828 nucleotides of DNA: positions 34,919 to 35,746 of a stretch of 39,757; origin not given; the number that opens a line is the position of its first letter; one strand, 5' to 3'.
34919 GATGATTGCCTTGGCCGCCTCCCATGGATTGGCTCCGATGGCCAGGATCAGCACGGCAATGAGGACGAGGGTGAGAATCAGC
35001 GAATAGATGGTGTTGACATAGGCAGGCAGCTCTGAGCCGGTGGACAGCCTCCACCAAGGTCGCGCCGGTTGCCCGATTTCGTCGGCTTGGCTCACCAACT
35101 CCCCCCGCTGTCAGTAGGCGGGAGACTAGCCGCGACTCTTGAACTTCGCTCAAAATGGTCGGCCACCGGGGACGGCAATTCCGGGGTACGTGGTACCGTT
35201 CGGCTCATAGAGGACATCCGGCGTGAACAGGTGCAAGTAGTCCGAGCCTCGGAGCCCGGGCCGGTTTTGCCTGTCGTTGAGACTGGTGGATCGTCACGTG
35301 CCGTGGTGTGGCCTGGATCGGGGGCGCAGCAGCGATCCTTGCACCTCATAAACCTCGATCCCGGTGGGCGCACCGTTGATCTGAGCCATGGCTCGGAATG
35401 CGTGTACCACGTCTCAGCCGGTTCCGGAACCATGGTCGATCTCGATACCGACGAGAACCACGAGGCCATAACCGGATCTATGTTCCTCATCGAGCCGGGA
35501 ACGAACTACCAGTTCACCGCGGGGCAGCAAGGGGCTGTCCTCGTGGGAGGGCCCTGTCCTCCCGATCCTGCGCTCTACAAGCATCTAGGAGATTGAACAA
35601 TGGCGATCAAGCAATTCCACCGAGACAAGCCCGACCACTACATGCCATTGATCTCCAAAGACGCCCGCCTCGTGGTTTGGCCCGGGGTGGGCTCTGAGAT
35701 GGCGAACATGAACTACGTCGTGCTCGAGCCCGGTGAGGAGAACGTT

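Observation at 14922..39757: Subunit imbalance: four Mo-hydroxylase catalytic subunits but only two FAD and two 2Fe-2S subunits, in four different arrangements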

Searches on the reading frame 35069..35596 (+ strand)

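Call 6: search_protein_families(library=pfam, proteins=[window:35069-35596:+], max_evalue=0.01)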
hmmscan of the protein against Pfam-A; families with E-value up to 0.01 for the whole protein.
window:35069-35596:+ (175 aa): 1 family
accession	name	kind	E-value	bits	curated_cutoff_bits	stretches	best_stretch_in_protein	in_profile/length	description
PF07883.17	Cupin_2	-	0.0088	16.2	27.2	0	93-151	2-58/70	Cupin domain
